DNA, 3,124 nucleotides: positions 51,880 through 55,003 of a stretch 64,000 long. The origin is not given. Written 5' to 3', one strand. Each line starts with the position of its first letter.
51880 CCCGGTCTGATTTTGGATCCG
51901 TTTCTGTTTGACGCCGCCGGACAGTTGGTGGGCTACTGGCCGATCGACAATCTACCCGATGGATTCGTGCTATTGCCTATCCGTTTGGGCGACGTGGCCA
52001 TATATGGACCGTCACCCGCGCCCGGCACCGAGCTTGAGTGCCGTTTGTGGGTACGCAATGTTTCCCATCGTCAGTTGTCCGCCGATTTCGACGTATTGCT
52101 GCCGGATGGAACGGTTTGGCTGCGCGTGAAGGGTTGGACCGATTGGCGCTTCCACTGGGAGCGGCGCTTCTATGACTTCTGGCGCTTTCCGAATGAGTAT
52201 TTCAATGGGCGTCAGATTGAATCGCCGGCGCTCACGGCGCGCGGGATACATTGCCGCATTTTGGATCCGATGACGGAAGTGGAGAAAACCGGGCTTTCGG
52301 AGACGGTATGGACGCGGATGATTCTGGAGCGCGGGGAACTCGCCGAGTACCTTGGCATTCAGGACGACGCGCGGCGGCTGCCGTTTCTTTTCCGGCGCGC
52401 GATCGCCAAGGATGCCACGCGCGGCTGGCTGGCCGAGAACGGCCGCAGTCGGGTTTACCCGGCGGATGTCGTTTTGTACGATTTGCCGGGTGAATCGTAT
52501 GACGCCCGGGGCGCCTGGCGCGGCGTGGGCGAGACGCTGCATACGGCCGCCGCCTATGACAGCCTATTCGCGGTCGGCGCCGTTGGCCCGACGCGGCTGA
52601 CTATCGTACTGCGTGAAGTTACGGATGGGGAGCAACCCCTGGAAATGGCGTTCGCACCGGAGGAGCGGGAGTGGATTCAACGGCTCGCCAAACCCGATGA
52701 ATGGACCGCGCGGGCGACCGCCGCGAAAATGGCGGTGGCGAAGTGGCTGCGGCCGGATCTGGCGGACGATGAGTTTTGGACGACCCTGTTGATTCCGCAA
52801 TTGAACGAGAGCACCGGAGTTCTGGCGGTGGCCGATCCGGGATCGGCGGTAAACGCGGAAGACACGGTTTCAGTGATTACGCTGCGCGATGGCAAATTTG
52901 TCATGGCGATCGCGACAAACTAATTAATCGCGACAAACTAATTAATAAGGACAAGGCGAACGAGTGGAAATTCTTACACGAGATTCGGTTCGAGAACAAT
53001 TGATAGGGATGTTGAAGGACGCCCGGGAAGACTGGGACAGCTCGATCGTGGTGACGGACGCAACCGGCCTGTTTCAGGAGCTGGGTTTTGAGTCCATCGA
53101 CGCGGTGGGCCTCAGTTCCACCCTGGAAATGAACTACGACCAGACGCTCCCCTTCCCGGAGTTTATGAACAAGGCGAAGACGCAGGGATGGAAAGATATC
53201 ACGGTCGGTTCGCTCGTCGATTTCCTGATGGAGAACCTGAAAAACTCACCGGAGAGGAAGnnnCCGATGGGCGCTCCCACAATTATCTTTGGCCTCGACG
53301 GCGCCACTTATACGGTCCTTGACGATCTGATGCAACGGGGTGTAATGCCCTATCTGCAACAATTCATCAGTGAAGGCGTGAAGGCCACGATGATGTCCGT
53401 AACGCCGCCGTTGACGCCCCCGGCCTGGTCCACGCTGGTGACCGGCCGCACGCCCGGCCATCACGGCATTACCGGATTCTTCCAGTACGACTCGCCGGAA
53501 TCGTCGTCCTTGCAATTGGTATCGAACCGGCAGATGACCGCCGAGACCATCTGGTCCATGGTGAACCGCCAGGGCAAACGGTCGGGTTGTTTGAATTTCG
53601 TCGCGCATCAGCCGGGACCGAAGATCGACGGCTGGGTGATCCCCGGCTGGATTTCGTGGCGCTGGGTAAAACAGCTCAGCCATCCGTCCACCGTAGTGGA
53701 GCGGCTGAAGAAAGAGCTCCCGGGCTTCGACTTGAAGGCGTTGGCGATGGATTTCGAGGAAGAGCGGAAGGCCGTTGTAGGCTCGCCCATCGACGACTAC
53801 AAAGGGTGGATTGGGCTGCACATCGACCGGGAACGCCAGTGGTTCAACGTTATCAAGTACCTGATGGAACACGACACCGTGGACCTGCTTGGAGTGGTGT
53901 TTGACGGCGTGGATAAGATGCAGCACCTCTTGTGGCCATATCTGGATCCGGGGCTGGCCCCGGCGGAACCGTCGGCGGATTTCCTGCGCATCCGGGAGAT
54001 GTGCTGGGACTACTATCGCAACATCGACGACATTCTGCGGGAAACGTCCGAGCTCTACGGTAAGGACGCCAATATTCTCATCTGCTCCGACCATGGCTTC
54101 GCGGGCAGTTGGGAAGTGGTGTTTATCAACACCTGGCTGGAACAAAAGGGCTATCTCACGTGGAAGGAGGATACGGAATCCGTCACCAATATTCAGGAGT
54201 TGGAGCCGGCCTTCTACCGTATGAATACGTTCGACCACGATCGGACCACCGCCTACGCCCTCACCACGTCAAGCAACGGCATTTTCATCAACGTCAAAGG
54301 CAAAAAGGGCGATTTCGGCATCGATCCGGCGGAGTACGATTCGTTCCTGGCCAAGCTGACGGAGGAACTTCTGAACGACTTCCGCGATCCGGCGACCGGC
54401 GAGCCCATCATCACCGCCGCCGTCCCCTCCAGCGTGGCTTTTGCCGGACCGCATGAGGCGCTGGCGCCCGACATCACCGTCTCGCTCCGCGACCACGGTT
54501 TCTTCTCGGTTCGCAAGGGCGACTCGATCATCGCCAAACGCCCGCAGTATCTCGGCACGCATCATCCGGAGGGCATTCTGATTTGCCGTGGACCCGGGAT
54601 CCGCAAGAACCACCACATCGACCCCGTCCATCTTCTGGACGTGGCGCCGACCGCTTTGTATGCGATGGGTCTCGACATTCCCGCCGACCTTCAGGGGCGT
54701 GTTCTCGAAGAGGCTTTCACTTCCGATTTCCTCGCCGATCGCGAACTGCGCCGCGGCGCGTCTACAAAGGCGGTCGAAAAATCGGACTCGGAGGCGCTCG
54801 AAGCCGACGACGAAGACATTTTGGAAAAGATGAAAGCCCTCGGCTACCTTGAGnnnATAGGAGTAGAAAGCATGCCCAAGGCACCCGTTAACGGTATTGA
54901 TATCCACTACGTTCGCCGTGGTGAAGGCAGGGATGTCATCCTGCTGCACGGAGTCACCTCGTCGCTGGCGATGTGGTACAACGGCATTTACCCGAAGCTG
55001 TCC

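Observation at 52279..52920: C-terminal PPTase-like domain on synthase 2 appears catalytically dead, while a bona fide Sfp-type PPTase sits 5 kb downstream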

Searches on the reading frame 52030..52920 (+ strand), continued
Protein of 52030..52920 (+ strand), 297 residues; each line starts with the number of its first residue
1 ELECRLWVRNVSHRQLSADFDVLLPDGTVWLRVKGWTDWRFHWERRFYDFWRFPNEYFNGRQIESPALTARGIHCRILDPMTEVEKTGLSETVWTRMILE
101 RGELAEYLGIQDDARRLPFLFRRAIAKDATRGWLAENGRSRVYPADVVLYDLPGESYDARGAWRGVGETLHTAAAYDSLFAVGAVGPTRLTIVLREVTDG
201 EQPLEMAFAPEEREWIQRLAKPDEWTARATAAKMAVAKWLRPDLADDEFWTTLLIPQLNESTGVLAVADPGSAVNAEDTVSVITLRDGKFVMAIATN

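Call 48: search_protein_families(library=pfam, proteins=[L009:13742-14416:+, L009:14427-15524:+, L009:15627-17711:+, L009:12585-13613:+, L008:13632-14387:+, L008:14980-15831:+, L008:15836-16660:+, L008:17484-19049:+, L008:19121-20473:+, L008:12712-13611:+], max_evalue=0.001)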
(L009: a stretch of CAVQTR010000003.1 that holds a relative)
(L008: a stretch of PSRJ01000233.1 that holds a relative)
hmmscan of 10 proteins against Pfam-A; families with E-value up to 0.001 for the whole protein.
L009:13742-14416:+ (225 aa): 0 families

L009:14427-15524:+ (366 aa): 1 family
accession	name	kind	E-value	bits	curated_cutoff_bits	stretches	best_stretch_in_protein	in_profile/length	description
PF00248.27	Aldo_ket_red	-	1.6e-84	283.8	24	1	25-329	1-289/291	Aldo/keto reductase family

L009:15627-17711:+ (695 aa): 0 families

L009:12585-13613:+ (343 aa): 3 families
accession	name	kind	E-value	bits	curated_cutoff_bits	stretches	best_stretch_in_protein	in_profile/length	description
PF00561.26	Abhydrolase_1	-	7.7e-23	81.8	25.8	1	61-163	3-109/245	alpha/beta hydrolase fold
PF12697.13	Abhydrolase_6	-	1e-18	69.2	26.3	1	61-301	1-213/217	Alpha/beta hydrolase family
PF12146.15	Hydrolase_4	-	2.2e-14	53.8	27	1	61-174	7-123/239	Serine aminopeptidase, S33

L008:13632-14387:+ (252 aa): 2 families
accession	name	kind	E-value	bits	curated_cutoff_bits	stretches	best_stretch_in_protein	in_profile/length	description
PF01648.25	ACPS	-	7.5e-19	68.3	25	1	120-225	2-109/111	4'-phosphopantetheinyl transferase superfamily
PF22624.1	AASDHPPT_N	-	2.9e-08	34.3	27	1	35-111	16-94/100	4'-phosphopantetheinyl transferase, N-terminal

L008:14980-15831:+ (284 aa): 2 families
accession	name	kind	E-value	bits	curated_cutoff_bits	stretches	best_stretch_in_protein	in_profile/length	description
PF01618.21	MotA_ExbB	-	3.2e-31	108.2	22.9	1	115-233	3-126/127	MotA/TolQ/ExbB proton channel family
PF20560.3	MotA_N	-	1.9e-06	28.5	27.3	1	22-94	3-76/91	Motility protein A N-terminal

L008:15836-16660:+ (275 aa): 2 families
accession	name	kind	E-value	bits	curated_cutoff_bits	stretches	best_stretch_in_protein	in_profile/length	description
PF13677.11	MotB_plug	-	7.5e-23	80.3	24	1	4-56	2-58/58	Membrane MotB of proton-channel complex MotA/MotB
PF00691.25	OmpA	-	3.3e-16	59.9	27.2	1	142-241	1-98/98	OmpA family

L008:17484-19049:+ (522 aa): 2 families
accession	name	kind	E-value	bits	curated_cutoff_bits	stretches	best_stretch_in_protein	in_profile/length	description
PF00669.25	Flagellin_N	-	2.4e-25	89.7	26.6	1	36-155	1-121/139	Bacterial flagellin N-terminal helical region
PF00700.27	Flagellin_C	-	9.1e-19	68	23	1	436-521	1-86/86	Bacterial flagellin C-terminal helical region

L008:19121-20473:+ (451 aa): 2 families
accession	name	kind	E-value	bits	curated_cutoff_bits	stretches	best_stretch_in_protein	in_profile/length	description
PF07195.17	FliD_C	-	1.8e-27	96.7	25.4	1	215-427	4-235/236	Flagellar hook-associated protein 2 C-terminus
PF02465.23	FliD_N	-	7.3e-14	52.6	24.8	1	18-106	4-93/97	Flagellar hook-associated protein 2 N-terminus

L008:12712-13611:+ (300 aa): 5 families
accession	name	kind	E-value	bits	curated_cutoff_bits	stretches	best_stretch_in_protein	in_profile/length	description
PF00561.26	Abhydrolase_1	-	1.4e-29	103.9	25.8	1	23-257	3-240/245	alpha/beta hydrolase fold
PF12697.13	Abhydrolase_6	-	8.9e-21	76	26.3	1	23-261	1-210/217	Alpha/beta hydrolase family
PF12146.15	Hydrolase_4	-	1.3e-12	48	27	1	23-123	7-112/239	Serine aminopeptidase, S33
PF03096.20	Ndr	-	1.5e-09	37.4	23.3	1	69-119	81-131/283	Ndr family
PF00756.26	Esterase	-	0.00049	20.4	22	1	89-137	117-159/251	Putative esterase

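Call 50: find_related_loci(query=A4, collection=metagenome_contigs, flank=10000)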
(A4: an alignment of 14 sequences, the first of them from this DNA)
Query A4 (265 aa) in metagenome_contigs; peptide patterns used: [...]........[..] (x = any residue, [..] = any of these).
72 stretches matched a pattern; 55 encode a relative of the query (tblastn E <= 1e-3); 55 distinct loci.
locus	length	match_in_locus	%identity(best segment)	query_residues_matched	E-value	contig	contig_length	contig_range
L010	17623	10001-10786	48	1-263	2e-67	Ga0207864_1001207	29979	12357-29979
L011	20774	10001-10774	40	1-263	7e-56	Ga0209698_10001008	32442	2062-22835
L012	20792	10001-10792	44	1-265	1e-55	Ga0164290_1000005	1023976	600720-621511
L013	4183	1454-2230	37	1-263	2e-54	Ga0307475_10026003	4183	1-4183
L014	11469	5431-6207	39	1-263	3e-54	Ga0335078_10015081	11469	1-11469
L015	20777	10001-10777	39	1-263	1e-53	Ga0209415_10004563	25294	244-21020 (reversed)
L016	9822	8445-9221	39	1-263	4e-53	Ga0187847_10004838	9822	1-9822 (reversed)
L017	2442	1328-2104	38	1-263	1e-50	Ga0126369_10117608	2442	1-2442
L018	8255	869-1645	40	1-263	4e-50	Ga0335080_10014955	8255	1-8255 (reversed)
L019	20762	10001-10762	36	1-263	3e-47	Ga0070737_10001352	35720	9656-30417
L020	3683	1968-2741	36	1-262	2e-43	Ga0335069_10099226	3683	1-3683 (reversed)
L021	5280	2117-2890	34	1-263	2e-42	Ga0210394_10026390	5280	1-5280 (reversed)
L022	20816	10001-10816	36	1-265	1e-39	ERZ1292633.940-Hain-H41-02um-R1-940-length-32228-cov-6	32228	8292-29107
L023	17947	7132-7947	36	1-265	1e-39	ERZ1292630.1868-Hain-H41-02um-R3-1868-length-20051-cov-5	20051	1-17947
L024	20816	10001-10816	34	1-265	3e-36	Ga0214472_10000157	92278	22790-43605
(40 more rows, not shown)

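Call 82: predict_structure(alignment_id=A4)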
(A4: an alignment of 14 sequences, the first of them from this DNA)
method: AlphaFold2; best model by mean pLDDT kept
length: 265 residues; sequences in the alignment: 14
mean_pLDDT: 84.2   pTM: 0.85
mean pLDDT of the five models: 84.2, 83.2, 83.2, 82.1, 81.1
residues with pLDDT >= 90: 144; 70-90: 74; 50-70: 40; < 50: 7
segments of 3 or more residues with pLDDT < 50: 6-9
pLDDT, mean of each block of 10 residues (from residue 1): 49 52 79 95 88 67 85 91 90 95 84 90 88 77 93 95 78 80 92 93 93 80 94 89 74 94 95
secondary structure, 60 per line:
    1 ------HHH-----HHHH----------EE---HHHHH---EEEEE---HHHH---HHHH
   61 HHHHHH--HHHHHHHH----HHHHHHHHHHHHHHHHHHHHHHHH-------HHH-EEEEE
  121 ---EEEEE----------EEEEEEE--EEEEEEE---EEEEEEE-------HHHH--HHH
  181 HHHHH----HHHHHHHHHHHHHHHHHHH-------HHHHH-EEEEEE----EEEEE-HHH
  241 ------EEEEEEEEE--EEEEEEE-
elements in order: H15-18 H34-38 E42-46 H50-53 H57-66 H69-76 H81-104 E116-120 E124-128 E139-145 E148-154 E158-164 H172-175 H178-185 H190-208 H216-220 E222-227 E232-236 E247-255 E258-264

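Call 84: fold_search(model_id=the predicted structure, library=pdb)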
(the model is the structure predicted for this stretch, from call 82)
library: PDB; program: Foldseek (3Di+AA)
matches with E <= 10: 599; with E <= 0.001: 28
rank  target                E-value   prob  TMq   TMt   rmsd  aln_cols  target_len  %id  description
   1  2cg5_A                3.3e-06  1.00  0.50  0.50   5.7       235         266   12  Structure of aminoadipate-semialdehyde dehydrogenase- phosphopantetheinyl transferase in complex with cytosolic acyl c (released 2006-03-01)
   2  7bcz_B                6.4e-06  1.00  0.56  0.61   5.6       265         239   12  Structure of the 4'-phosphopantetheinyl transferase PcpS from Pseudomonas aeruginosa (released 2021-11-10)
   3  2byd                  8.1e-06  1.00  0.48  0.45   5.9       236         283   13  Structure of aminoadipate-semialdehyde dehydrogenase- phosphopantetheinyl transferase (released 2005-08-05)
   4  4mrt_A                9.2e-06  1.00  0.51  0.58   5.0       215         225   12  Structure of the Phosphopantetheine Transferase Sfp in Complex with Coenzyme A and a Peptidyl Carrier Protein (released 2014-04-23)
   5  7bdw_A                1.2e-05  1.00  0.47  0.55   6.2       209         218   15  Crystal structure of mycobacterial PptAb in complex with ACP and compound 8918 (released 2021-11-10)
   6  4qjl                  1.6e-05  1.00  0.51  0.58   5.8       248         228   16  Crystal structure of M. ulcerans phosphopantetheinyl transferase MuPPT (released 2014-07-16)
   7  6qyg                  2.3e-05  1.00  0.46  0.53   6.0       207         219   16  4'-phosphopantetheinyl transferase PptAb from Mycobacterium abscessus at pH 8.5 with Mg2+ and CoA. (released 2020-03-25)
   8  7b4r                  2.6e-05  1.00  0.49  0.58   6.3       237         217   15  Structure of the 4'-phosphopantetheinyl transferase PptAb from Mycobacterium abscessus in complex with Coenzyme A and N- (released 2021-11-10)
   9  2c43                  3.1e-05  1.00  0.48  0.46   6.0       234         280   12  STRUCTURE OF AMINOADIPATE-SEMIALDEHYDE DEHYDROGENASE- PHOSPHOPANTETHEINYL TRANSFERASE IN COMPLEX WITH COENZYME A (released 2005-10-24)
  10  6rcx_A                3.3e-05  1.00  0.47  0.55   6.1       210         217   15  Mycobacterial 4'-phosphopantetheinyl transferase PptAb in complex with the ACP domain of PpsC. (released 2020-04-15)
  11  6qxq                  3.7e-05  1.00  0.51  0.60   6.0       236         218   15  4'-phosphopantetheinyl transferase PptAb from Mycobacterium abscessus at pH 7 with Mn2+ and CoA. (released 2020-03-25)
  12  6qwu                  4.2e-05  1.00  0.47  0.55   6.1       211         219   15  4'-phosphopantetheinyl transferase PptAb from Mycobacterium abscessus at pH 5.5 with Mn2+ and CoA. (released 2020-03-25)
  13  4qvh_B                4.7e-05  1.00  0.51  0.25   6.4       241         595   14  Crystal structure of the essential Mycobacterium tuberculosis phosphopantetheinyl transferase PptT, solved as a fusion (released 2014-12-17)
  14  7bcz_C                4.7e-05  1.00  0.45  0.49   8.3       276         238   11  Structure of the 4'-phosphopantetheinyl transferase PcpS from Pseudomonas aeruginosa (released 2021-11-10)
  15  6qxr                  5.6e-05  1.00  0.46  0.53   6.1       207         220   16  4'-phosphopantetheinyl transferase PptAb from Mycobacterium abscessus at pH 8.5 with Mn2+ and CoA. (released 2020-03-25)
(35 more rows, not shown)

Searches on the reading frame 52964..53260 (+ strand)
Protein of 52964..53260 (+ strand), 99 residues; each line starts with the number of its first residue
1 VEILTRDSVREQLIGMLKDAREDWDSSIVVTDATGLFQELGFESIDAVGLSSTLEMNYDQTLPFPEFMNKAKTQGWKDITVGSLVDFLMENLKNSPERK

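Call 16: search_protein_families(library=pfam, proteins=[window:52964-53260:+], max_evalue=0.01)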
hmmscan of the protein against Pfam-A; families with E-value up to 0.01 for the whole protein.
window:52964-53260:+ (99 aa): 1 family
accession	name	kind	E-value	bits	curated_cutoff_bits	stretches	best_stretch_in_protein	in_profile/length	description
PF00550.31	PP-binding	-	3.9e-05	24.3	20.8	1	30-69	18-56/67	Phosphopantetheine attachment site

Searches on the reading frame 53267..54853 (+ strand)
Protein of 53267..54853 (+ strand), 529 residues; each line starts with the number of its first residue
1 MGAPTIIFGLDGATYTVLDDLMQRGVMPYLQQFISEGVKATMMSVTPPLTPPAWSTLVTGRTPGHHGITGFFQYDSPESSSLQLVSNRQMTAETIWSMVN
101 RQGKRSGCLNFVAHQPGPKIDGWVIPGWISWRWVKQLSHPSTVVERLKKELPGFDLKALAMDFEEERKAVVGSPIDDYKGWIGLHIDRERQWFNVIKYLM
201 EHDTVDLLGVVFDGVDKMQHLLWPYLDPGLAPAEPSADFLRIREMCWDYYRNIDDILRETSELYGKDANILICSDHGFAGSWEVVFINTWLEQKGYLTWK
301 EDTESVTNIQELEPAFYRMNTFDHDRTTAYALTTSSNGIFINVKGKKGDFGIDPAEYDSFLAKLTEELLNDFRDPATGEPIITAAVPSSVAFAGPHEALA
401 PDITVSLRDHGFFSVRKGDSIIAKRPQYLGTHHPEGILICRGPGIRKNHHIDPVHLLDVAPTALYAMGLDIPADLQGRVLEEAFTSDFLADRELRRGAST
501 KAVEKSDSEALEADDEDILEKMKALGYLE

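Call 16: search_protein_families(library=pfam, proteins=[window:53267-54853:+], max_evalue=0.01)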
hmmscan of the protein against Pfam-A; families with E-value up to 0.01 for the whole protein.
window:53267-54853:+ (529 aa): 1 family
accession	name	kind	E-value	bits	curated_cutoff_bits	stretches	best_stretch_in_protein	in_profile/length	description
PF01663.27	Phosphodiest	-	7.7e-42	144.5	23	1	5-433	1-340/342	Type I phosphodiesterase / nucleotide pyrophosphatase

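Call 81: search_solved_structures(query=window:53267-54853:+, max_evalue=0.001)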
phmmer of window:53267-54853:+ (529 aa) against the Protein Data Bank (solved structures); distinct sequences matched with E-value up to 0.001: 28.
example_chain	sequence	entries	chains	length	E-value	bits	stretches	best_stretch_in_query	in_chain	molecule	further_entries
1ei6_A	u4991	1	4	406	1.7e-07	33.3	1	2-103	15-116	PHOSPHONOACETATE HYDROLASE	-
3szy_A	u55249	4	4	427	4.8e-06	28.5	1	4-104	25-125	phosphonoacetate hydrolase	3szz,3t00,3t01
7n1s_A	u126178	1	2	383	5.5e-06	28.3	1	19-75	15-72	Phosphodiesterase-nucleotide pyrophosphatase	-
2gsn_A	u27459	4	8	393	5.7e-06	28.2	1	19-75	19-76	phosphodiesterase-nucleotide pyrophosphatase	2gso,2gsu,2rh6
3t02_A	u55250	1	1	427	2.3e-05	26.2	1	4-104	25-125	phosphonoacetate hydrolase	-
7mw8_D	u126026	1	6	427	3e-05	25.8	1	19-75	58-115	Phosphodiesterase-nucleotide pyrophosphatase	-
7p0k_AAA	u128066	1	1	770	7.6e-05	24.5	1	3-111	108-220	Isoform 2 of Ectonucleotide pyrophosphatase/phosphodiesterase family member 2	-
7z3k_AAA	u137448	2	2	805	8.6e-05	24.3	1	3-111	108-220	Isoform 2 of Ectonucleotide pyrophosphatase/phosphodiesterase family member 2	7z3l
7z0n_AAA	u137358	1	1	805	8.6e-05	24.3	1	3-111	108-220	Isoform 2 of Ectonucleotide pyrophosphatase/phosphodiesterase family member 2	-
9ftn_A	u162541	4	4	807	8.6e-05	24.3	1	3-111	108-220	Isoform 2 of Ectonucleotide pyrophosphatase/phosphodiesterase family member 2 | Isoform 2 of Autotaxin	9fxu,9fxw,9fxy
5l0k_A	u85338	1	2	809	8.6e-05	24.3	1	3-111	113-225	Ectonucleotide pyrophosphatase/phosphodiesterase family member 2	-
5dlt_A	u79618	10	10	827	9e-05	24.3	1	3-111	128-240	Ectonucleotide pyrophosphatase/phosphodiesterase family member 2 | Ectonucleotide pyrophosphatase/phosphodiesterase family member 2,Ectonucleotide pyrophosph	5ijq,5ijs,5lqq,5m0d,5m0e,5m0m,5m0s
5dlv_A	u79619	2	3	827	9e-05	24.3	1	3-111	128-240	Ectonucleotide pyrophosphatase/phosphodiesterase family member 2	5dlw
2xr9_A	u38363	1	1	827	9e-05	24.3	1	3-111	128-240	ECTONUCLEOTIDE PYROPHOSPHATASE/PHOSPHODIESTERASE FAMILY MEMBER 2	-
5s9l_A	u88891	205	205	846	9.4e-05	24.2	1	3-111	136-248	Isoform 2 of Ectonucleotide pyrophosphatase/phosphodiesterase family member 2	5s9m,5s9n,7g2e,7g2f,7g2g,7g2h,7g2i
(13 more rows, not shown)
